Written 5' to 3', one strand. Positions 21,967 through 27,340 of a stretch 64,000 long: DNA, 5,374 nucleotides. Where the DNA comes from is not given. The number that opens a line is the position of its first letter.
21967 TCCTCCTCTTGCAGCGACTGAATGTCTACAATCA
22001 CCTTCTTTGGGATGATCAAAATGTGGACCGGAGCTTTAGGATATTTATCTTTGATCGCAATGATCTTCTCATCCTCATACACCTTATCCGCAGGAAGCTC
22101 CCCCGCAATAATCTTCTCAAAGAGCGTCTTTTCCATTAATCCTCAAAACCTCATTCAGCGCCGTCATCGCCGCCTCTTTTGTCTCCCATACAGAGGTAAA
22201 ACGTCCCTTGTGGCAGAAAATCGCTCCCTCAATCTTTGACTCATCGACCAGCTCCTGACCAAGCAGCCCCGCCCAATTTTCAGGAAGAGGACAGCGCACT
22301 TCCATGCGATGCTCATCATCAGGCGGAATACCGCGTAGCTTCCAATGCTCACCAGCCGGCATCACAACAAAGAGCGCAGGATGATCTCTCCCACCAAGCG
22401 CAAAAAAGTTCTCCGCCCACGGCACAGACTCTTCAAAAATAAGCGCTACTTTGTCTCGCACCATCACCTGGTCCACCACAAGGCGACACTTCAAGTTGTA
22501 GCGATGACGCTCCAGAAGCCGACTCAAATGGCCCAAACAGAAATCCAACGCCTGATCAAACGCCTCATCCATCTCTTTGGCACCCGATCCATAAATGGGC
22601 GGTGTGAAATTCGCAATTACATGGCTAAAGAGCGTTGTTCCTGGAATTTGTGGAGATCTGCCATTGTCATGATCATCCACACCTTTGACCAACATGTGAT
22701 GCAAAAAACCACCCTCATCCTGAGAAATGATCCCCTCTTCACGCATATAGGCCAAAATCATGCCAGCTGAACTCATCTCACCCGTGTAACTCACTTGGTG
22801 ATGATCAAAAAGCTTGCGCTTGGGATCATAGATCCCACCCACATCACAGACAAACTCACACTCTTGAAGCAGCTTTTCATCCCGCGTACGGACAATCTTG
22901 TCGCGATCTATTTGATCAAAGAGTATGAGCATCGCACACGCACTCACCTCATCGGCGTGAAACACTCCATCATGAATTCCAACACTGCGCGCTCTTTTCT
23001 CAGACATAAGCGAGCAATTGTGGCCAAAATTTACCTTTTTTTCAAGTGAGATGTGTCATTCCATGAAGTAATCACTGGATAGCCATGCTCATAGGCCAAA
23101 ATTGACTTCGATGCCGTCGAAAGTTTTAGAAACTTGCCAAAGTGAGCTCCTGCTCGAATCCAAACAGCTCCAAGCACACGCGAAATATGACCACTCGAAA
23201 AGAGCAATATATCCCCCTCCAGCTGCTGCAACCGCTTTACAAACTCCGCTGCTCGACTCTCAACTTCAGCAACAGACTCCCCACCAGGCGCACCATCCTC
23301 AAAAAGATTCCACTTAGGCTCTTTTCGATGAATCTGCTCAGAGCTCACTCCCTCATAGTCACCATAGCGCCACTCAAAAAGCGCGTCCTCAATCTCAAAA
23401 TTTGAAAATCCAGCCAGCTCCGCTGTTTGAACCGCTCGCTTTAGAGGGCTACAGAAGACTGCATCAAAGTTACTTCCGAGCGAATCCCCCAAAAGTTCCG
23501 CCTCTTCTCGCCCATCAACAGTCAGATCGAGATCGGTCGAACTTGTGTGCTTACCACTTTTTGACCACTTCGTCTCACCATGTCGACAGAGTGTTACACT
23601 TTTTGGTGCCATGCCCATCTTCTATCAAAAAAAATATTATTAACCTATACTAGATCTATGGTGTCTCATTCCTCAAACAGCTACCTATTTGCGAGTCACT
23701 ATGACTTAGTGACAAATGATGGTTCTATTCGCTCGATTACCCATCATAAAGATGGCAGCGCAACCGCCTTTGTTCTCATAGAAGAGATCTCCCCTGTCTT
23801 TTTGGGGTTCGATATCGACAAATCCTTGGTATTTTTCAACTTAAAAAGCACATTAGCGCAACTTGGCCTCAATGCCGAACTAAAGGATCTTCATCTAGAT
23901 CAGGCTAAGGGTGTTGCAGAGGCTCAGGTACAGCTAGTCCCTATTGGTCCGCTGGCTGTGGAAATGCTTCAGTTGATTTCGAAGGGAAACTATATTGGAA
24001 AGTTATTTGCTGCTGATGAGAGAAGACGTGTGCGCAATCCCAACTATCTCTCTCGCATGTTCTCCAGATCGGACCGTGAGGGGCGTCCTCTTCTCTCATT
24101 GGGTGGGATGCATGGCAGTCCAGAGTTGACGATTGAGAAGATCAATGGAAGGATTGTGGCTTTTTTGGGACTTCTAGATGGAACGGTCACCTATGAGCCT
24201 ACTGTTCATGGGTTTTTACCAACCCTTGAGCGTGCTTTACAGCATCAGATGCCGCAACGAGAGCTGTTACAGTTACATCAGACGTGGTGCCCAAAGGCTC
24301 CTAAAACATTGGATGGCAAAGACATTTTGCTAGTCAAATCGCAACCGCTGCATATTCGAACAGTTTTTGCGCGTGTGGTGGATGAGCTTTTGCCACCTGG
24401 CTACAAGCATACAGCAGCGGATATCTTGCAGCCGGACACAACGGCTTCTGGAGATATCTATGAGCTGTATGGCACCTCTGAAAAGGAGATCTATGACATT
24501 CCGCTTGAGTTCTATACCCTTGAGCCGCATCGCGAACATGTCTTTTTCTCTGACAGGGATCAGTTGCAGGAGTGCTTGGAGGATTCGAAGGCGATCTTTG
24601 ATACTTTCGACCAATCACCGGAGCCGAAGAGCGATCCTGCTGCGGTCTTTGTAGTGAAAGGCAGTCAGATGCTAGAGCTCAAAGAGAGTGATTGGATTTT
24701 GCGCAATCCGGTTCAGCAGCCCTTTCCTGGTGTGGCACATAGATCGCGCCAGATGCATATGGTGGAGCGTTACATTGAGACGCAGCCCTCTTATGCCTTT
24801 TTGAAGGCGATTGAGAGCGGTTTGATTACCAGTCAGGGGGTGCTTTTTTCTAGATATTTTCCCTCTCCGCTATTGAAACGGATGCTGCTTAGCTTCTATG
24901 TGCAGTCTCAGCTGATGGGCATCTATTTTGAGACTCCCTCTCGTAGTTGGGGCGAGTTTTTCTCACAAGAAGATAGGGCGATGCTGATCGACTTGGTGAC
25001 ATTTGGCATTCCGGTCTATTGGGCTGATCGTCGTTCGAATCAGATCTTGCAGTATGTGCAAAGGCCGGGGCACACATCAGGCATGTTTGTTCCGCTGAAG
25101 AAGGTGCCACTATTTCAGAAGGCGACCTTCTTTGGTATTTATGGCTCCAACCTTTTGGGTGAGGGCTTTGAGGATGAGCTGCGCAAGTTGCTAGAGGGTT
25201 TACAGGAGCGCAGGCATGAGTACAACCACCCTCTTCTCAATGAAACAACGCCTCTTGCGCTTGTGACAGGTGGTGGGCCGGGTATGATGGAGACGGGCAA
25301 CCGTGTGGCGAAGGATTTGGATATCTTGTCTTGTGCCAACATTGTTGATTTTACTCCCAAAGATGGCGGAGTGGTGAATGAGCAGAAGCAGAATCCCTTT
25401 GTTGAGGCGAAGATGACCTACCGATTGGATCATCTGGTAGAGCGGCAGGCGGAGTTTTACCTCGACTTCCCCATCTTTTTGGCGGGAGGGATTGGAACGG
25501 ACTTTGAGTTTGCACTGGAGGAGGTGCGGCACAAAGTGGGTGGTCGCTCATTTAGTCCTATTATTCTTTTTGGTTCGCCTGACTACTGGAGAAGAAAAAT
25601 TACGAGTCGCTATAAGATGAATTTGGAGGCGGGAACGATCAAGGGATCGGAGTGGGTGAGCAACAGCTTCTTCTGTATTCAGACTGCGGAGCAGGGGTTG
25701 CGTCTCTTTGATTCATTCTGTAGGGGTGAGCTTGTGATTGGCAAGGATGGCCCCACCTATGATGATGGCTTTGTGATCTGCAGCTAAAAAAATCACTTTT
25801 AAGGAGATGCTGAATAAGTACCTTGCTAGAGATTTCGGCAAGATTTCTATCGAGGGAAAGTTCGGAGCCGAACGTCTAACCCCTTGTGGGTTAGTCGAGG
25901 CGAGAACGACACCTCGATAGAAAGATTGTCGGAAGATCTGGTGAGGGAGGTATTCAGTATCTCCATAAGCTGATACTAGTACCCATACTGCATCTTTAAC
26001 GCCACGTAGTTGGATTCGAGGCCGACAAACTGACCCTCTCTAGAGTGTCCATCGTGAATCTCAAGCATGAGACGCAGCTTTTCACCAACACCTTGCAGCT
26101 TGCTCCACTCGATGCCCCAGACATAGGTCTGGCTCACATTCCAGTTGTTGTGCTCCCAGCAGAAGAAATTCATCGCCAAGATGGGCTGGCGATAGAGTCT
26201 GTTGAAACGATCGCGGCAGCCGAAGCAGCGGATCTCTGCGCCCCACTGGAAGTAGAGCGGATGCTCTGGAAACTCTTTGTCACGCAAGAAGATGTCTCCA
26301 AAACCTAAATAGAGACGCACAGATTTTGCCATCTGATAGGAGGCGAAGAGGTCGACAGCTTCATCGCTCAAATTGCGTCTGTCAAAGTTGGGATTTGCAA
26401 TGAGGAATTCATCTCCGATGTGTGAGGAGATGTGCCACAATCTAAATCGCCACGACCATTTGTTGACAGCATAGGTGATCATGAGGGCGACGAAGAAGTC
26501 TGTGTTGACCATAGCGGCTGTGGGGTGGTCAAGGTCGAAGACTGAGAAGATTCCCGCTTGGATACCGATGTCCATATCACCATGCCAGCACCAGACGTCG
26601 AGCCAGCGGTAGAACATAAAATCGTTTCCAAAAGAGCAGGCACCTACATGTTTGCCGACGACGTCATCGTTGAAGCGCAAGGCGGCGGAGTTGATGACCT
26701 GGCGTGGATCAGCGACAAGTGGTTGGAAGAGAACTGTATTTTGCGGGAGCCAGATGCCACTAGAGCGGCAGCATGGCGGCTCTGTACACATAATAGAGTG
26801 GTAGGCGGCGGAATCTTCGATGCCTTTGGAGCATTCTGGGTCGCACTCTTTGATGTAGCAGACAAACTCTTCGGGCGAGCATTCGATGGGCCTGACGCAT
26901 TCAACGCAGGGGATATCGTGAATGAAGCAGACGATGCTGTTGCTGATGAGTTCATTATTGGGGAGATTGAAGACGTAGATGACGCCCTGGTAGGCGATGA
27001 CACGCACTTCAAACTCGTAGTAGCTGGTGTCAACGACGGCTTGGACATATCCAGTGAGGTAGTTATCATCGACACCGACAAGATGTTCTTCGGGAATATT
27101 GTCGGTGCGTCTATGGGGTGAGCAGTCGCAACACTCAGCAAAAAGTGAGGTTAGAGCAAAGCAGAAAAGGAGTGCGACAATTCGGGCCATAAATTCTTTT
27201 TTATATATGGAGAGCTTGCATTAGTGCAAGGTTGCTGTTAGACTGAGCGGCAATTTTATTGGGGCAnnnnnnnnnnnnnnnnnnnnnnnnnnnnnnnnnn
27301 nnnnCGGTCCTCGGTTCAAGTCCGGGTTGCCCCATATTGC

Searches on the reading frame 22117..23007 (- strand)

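Call 63: search_protein_families(library=pfam, proteins=[window:22117-23007:-], max_evalue=0.00001)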
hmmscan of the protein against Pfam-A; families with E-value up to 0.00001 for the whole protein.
window:22117-23007:- (296 aa): 1 family
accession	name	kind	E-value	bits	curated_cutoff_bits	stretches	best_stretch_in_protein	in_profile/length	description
PF03690.18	MYG1_exonuc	-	3.9e-51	175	22.1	1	9-282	2-312/318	Uncharacterised protein family (UPF0160)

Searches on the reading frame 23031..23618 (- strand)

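Call 63: search_protein_families(library=pfam, proteins=[window:23031-23618:-], max_evalue=0.00001)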
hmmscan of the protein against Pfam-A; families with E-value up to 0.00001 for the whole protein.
window:23031-23618:- (195 aa): 1 family
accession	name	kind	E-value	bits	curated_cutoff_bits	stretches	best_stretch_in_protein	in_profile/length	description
PF00300.27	His_Phos_1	-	9.9e-42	143.2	21.7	1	9-189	2-194/194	Histidine phosphatase superfamily (branch 1)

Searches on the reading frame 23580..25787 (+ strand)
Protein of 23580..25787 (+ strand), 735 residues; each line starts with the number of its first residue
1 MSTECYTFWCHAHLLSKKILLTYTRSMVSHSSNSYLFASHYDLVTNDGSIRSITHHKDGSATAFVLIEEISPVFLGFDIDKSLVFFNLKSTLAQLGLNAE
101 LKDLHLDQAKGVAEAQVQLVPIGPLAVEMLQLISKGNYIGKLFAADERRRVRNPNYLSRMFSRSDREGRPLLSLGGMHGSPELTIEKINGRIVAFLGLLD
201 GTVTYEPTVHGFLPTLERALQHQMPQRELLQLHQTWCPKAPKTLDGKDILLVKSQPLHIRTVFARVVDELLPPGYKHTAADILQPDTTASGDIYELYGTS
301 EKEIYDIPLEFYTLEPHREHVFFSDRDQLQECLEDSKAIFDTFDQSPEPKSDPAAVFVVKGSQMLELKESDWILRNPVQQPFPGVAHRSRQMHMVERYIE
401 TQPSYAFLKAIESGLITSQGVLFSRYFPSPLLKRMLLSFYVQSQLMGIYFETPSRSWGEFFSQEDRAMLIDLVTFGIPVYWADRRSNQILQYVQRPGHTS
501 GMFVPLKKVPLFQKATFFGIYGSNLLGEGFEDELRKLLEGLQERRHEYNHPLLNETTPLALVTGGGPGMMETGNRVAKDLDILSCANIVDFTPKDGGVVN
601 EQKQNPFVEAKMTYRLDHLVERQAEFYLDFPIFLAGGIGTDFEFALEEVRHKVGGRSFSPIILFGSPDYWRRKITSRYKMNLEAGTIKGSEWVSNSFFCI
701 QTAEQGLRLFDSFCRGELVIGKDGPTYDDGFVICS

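Call 18: find_encoding_contigs(protein=window:23580-25787:+, flank=10000, max_places=6)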
Protein window:23580-25787:+ (735 aa): no gene with exactly this product is on record in the collection.

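Call 22: search_protein_families(library=pfam, proteins=[window:23580-25787:+])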
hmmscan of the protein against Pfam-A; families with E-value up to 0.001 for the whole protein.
window:23580-25787:+ (735 aa): 0 families

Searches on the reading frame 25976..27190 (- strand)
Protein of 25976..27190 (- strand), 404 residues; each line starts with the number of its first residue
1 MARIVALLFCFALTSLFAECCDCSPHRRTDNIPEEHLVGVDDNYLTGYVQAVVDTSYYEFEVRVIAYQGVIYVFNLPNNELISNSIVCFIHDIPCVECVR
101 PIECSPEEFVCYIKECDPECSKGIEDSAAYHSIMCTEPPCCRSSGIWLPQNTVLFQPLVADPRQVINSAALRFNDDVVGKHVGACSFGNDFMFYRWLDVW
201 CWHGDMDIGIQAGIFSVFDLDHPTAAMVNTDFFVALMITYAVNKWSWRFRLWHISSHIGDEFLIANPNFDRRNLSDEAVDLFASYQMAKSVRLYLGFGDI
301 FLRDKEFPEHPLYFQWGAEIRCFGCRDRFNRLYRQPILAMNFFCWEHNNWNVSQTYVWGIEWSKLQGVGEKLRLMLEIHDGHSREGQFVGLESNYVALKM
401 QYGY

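Call 22: search_protein_families(library=pfam, proteins=[window:25976-27190:-])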
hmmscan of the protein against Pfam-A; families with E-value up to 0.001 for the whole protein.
window:25976-27190:- (404 aa): 1 family
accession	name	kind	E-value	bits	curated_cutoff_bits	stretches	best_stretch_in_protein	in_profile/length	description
PF06727.17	DUF1207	-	1.6e-91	307.3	22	1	74-404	16-342/342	Protein of unknown function (DUF1207)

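Call 45: find_encoding_contigs(protein=window:25976-27190:-, flank=4000, max_places=8)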
Protein window:25976-27190:- (404 aa): 2 contigs read that carry it; 1 place shown.
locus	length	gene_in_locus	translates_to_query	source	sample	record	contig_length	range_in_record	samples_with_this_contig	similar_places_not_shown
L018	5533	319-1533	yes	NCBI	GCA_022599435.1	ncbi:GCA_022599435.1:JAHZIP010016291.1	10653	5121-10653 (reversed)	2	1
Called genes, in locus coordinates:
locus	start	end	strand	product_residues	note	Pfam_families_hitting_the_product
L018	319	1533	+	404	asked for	PF06727:DUF1207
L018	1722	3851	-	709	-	-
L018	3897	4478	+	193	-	PF00300:His_Phos_1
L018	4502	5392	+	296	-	PF03690:MYG1_exonuc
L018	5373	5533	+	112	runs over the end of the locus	PF11969:DcpS_C, PF01230:HIT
